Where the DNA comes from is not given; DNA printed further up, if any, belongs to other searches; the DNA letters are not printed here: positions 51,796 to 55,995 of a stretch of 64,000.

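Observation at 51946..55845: Single 1299-aa polypeptide combining three GT2 glycosyltransferase modules, a coiled coil and a methyltransferase-like domain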

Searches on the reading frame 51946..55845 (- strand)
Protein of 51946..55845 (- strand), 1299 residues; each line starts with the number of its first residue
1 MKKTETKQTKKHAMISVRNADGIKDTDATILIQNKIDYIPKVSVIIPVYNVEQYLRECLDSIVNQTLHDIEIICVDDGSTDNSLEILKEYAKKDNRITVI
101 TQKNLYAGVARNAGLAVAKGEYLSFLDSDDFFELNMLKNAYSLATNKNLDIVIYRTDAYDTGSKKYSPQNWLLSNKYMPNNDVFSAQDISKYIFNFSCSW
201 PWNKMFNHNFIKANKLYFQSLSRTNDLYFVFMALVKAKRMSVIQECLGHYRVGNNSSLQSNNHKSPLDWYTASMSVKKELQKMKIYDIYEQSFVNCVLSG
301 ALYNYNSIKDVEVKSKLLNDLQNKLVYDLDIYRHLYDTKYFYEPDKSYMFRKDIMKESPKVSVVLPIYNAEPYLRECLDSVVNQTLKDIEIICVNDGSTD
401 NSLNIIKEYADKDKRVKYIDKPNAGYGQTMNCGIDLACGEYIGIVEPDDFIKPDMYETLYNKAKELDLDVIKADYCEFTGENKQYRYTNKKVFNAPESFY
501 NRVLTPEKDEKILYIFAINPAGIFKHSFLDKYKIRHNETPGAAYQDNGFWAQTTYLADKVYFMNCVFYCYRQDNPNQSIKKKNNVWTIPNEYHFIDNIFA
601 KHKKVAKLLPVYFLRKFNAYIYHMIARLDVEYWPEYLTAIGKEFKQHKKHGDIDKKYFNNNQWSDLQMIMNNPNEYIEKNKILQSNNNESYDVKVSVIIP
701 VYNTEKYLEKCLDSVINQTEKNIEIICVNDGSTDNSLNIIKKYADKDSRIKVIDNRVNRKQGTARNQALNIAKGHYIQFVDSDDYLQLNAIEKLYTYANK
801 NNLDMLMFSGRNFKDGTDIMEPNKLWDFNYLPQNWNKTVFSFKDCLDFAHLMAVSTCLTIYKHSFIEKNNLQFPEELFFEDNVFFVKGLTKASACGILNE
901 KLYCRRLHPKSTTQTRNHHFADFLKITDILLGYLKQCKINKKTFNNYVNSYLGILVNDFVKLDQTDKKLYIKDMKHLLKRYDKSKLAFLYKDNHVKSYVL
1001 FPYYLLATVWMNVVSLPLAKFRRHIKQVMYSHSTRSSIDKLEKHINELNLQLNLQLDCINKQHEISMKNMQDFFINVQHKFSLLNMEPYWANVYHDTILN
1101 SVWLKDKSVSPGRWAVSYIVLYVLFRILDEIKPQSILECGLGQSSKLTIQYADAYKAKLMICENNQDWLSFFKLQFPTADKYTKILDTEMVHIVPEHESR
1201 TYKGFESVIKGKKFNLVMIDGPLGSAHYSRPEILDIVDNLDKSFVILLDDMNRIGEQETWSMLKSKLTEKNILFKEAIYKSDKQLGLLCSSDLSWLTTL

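Call 5: search_protein_families(library=pfam, proteins=[window:51946-55845:-], max_evalue=1)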
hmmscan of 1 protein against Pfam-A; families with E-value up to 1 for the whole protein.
window:51946-55845:- (1299 aa): 6 families
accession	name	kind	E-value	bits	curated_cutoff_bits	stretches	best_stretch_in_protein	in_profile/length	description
PF00535.33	Glycos_transf_2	-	8.5e-117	387.4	23.3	3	696-866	1-164/168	Glycosyl transferase family 2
PF10111.15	Glyco_tranf_2_2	-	3.1e-39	135.6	27.3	3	43-153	1-115/276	Glycosyltransferase like family 2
PF13641.12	Glyco_tranf_2_3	-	3.3e-28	99.7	27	3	40-150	1-117/230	Glycosyltransferase like family 2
PF13704.12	Glyco_tranf_2_4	-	2.1e-13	51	27.5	2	704-788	3-86/98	Glycosyl transferase family 2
PF04414.18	tRNA_deacylase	-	0.083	12.8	33.6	0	689-746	142-199/205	D-aminoacyl-tRNA deacylase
PF04900.18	Fcf1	-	0.21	12.4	21.4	0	704-740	46-82/99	Fcf1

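Call 6: search_protein_families(library=ncbifam, proteins=[window:51946-55845:-], max_evalue=1)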
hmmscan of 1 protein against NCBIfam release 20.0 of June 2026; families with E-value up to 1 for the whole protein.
window:51946-55845:- (1299 aa): 29 families (the best 25 are shown)
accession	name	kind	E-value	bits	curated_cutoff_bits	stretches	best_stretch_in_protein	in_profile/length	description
NF007482.0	PRK10073.1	equivalog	3.4e-119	397.7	423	3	39-274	5-240/334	glycosyltransferase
NF047683.1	TeichurnBiosyTuaG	equivalog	3.6e-73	246.3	400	3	39-271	5-224/252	teichuronic acid biosynthesis protein TuaG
NF053739.1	GlytfEpsEBac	equivalog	1.5e-53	181.5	450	3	694-806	2-115/265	glycosyltransferase EpsE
TIGR03937.1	PgaC_IcaA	equivalog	1.6e-53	182.2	422.3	3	33-135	38-141/407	poly-beta-1,6-N-acetyl-D-glucosamine synthase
NF050050.1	ProtGlycPglI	equivalog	6.3e-51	173.6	500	3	40-141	2-101/306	GalNAc(5)-diNAcBac-PP-undecaprenol beta-1,3-glucosyltransferase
NF041875.1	EPS_EpsD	equivalog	5.5e-46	157.5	370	3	42-144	1-104/325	exopolysaccharide biosynthesis glycosyltransferase EpsD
NF038302.1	EPS_HpsE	equivalog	1.9e-40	138.8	300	3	694-801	2-114/307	hormogonium polysaccharide biosynthesis glycosyltransferase HpsE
TIGR03111.1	glyc2_xrt_Gpos1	hypoth_equivalog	3.4e-40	138.2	363.95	3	689-810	45-167/439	TIGR03111 family XrtG-associated glycosyltransferase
NF041394.1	GtaseAglG_Halo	equivalog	3e-39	135.1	440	3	41-132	2-95/304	glucosyl-dolichyl phosphate glucuronosyltransferase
TIGR04283.1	glyco_like_mftF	equivalog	3.5e-38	131.4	182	3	42-146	1-99/221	TIGR04283 family arsenosugar biosynthesis glycosyltransferase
TIGR03965.1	mycofact_glyco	equivalog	5.8e-37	127.6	280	3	16-130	50-165/467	mycofactocin biosynthesis glycosyltransferase MftF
NF047588.1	GlcsyltransPgfSStrep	equivalog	2.5e-34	118.9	500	3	360-494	2-139/308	glycosyltransferase PgfS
NF007453.0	PRK10018.1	equivalog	1.4e-30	106.9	382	3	694-809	7-122/280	colanic acid biosynthesis glycosyltransferase WcaA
TIGR04242.1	nodulat_NodC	equivalog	3.5e-30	105.3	550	3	684-803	39-161/395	chitooligosaccharide synthase NodC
NF007986.1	PRK10714.1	equivalog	3.1e-29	102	529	3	37-129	3-100/316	undecaprenyl-phosphate 4-deoxy-4-formamido-L-arabinose transferase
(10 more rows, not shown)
